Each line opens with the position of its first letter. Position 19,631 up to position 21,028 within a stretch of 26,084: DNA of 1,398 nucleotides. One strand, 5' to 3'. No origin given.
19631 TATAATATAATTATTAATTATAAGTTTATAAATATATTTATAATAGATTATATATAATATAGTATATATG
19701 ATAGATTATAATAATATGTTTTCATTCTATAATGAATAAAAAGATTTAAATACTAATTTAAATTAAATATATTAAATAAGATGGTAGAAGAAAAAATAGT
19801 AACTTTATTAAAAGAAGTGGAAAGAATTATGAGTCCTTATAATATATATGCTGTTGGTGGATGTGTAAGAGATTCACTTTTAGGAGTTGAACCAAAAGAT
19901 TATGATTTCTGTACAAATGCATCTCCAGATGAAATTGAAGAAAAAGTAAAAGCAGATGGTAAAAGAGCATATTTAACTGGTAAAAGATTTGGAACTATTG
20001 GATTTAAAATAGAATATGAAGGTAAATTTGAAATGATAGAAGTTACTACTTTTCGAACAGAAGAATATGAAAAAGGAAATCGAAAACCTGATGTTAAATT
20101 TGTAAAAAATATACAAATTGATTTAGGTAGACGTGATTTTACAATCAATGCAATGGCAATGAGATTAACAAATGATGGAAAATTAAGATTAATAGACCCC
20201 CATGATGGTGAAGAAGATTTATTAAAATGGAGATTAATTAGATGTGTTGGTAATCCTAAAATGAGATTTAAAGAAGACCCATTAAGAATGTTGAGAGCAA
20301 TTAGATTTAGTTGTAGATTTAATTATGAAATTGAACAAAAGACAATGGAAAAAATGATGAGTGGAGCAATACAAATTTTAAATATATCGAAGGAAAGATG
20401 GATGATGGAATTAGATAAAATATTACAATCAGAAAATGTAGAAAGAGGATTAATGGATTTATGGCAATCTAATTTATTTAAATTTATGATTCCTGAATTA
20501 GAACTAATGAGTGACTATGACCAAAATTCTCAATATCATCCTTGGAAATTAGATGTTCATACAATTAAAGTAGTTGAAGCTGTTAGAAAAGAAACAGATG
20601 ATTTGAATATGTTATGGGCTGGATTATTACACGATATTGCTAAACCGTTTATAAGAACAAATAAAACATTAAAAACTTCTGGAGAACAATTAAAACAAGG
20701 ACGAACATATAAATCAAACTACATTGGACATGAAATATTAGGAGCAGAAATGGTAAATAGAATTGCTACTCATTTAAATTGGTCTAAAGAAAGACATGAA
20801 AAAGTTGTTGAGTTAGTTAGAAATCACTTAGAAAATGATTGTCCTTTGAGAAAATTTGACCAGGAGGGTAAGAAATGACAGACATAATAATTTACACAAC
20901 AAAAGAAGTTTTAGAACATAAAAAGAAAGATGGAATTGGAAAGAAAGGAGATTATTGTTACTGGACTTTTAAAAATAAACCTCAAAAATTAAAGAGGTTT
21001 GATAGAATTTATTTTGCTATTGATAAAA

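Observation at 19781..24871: Nine-gene plus-strand island combining CCA-adding/HD enzyme, PTH2, RtcB and an RlaP-like nucleotidyltransferase: a multi-pronged tRNA repair (counter-defence) cassette with uncharacterised partners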

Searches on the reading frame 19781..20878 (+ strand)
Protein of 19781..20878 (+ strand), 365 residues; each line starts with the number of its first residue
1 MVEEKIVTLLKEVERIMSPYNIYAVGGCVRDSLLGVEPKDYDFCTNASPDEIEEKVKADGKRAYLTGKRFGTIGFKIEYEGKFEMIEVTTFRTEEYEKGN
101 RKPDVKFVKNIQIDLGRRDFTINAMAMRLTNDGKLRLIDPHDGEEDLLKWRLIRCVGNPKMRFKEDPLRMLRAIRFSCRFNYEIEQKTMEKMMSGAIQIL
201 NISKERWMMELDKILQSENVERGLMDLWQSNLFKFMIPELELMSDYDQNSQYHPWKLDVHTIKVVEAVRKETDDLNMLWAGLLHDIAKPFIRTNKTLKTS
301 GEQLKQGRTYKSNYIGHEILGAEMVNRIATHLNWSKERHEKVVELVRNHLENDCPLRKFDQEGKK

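Call 3: search_protein_families(library=pfam, proteins=[window:19781-20878:+], max_evalue=0.1)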
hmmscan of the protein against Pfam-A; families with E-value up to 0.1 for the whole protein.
window:19781-20878:+ (365 aa): 3 families
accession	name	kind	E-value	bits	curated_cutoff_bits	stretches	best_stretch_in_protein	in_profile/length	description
PF01743.26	PolyA_pol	-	5.1e-32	111.3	23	1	22-149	1-122/126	Poly A polymerase head domain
PF12627.12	PolyA_pol_RNAbd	-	1.6e-14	53.8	22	1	181-241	1-61/64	Probable RNA and SrmB- binding site of polymerase A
PF01966.28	HD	-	8.2e-10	39.4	22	1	260-352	4-88/116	HD domain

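Call 4: search_protein_families(library=phrogs, proteins=[window:19781-20878:+], max_evalue=0.01)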
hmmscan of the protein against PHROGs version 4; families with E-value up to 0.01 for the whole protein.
window:19781-20878:+ (365 aa): 4 families
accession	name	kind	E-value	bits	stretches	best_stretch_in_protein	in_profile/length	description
phrog_2244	-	DNA, RNA and nucleotide metabolism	1.7e-68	232.9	1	20-345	3-307/392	tRNA nucleotidyltransferase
phrog_24229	-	DNA, RNA and nucleotide metabolism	3.1e-34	119.5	1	19-219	3-209/245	tRNA nucleotidyltransferase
phrog_1614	-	DNA, RNA and nucleotide metabolism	7.6e-07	30.1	1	20-55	35-70/268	nucleotidyltransferase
phrog_6931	-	unknown function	0.0007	19.9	1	248-349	26-122/343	-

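Call 55: search_solved_structures(query=window:19781-20878:+, max_evalue=0.00001, show_alignments=2)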
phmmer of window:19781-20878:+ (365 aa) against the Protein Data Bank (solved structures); distinct sequences matched with E-value up to 0.00001: 20.
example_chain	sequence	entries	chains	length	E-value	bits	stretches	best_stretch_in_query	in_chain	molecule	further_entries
6ibp_A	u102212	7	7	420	1.4e-40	142.5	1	4-236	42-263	CCA-adding enzyme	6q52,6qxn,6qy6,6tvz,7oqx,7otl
7otr_A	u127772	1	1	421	1.5e-40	142.5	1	4-236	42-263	CCA-adding protein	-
1miv_A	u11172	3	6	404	2.6e-31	112.1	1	18-234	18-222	tRNA CCA-adding enzyme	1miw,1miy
3h37_A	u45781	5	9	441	1.4e-25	93.2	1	5-248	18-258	TRNA nucleotidyl transferase-related protein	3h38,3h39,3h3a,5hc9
8cbm_E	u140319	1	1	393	4.6e-25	91.5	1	20-233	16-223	CCA tRNA nucleotidyltransferase 1, mitochondrial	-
4x4w_A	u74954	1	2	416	5e-25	91.4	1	20-233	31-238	CCA tRNA nucleotidyltransferase 1, mitochondrial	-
1ou5_A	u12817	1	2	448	6e-25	91.1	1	20-233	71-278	tRNA CCA-adding enzyme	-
3aqm_A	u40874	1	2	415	1.6e-23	86.5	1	18-240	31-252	Poly(A) polymerase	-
3wfp_A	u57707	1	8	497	3e-23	85.5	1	20-351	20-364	Poly A polymerase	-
3wfr_E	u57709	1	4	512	3.4e-23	85.4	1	20-351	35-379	Poly A polymerase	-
3wfq_E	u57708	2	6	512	3.4e-23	85.4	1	20-351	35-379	Poly A polymerase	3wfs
3wfo_A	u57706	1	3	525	3.5e-23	85.4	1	20-351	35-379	Poly A polymerase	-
3aqk_A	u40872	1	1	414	6.5e-23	84.5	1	18-239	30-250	Poly(A) polymerase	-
3aql_A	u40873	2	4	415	6.5e-23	84.5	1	18-239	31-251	Poly(A) polymerase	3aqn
4wby_A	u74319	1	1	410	1.3e-21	80.1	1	3-204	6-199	Poly A polymerase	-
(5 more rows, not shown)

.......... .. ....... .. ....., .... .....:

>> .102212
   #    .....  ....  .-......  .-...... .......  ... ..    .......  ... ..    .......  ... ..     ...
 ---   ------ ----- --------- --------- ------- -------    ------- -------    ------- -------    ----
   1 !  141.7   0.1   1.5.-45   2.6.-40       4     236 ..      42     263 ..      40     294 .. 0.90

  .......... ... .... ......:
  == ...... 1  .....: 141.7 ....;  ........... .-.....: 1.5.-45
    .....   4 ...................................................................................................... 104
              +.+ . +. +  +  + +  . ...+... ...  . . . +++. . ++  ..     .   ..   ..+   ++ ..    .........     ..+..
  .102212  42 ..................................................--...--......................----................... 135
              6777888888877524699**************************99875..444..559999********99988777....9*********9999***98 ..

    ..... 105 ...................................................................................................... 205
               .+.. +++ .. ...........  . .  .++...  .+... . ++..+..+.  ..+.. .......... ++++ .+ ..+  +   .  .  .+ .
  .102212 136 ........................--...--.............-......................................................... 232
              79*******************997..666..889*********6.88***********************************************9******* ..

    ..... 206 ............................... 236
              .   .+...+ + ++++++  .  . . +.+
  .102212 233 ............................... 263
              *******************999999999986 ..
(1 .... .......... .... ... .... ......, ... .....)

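Call 89: search_protein_families(library=ncbifam, proteins=[window:19781-20878:+], max_evalue=0.001)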
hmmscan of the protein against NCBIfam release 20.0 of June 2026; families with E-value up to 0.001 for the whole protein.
window:19781-20878:+ (365 aa): 14 families
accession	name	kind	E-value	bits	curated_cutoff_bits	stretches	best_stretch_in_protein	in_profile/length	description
TIGR02692.1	tRNA_CCA_actino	equivalog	6e-70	236.2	438.8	1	18-350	26-343/466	CCA tRNA nucleotidyltransferase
NF009814.0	PRK13299.1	equivalog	1.5e-60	205.3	290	1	19-251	20-239/396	CCA tRNA nucleotidyltransferase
TIGR01942.1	pcnB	subfamily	1.9e-44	152.2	305.65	1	19-255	29-257/425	polynucleotide adenylyltransferase PcnB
NF008137.0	PRK10885.1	equivalog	1.9e-35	122.4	451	1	21-294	2-265/409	multifunctional CCA addition/repair protein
NF008634.1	PRK11623.1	equivalog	1.3e-29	103.1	702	1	18-243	59-286/469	polynucleotide adenylyltransferase PcnB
NF009813.0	PRK13298.1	equivalog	9.7e-25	87.3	606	1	21-291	2-265/417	tRNA CCA-pyrophosphorylase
NF041569.1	A-tRNAntase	equivalog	2e-24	85.9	1440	1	5-248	463-703/880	A-adding tRNA nucleotidyltransferase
NF009811.0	PRK13296.1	equivalog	1.6e-17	63.4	469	1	22-298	3-262/360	CCA tRNA nucleotidyltransferase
NF009812.0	PRK13297.1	equivalog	1.8e-15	57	624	1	111-241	95-220/364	tRNA CCA-pyrophosphorylase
TIGR01693.1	UTase_glnD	equivalog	7.8e-12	44.2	519.4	1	161-350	330-518/850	[protein-PII] uridylyltransferase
NF003467.0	PRK05092.1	equivalog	1.5e-08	32.9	959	1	160-350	403-592/940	[protein-PII] uridylyltransferase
NF002895.0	PRK03381.1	equivalog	1.6e-07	29.8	631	1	164-350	328-496/782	[protein-PII] uridylyltransferase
TIGR00277.1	HDIG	domain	1.9e-06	27.6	27.6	1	248-337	3-77/84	HDIG domain-containing metalloprotein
NF001265.0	PRK00227.1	equivalog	0.00054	18.3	799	1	217-349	341-454/693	[protein-PII] uridylyltransferase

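Call 100: search_protein_families(library=padloc, proteins=[window:19781-20878:+], max_evalue=0.01)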
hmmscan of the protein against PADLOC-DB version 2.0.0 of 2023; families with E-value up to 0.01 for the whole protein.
window:19781-20878:+ (365 aa): 1 family
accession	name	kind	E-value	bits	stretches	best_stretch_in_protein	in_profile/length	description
PDLC00940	Cas3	-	0.0044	15.2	1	258-351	2-102/178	CRISPR-associated endonuclease Cas3-HD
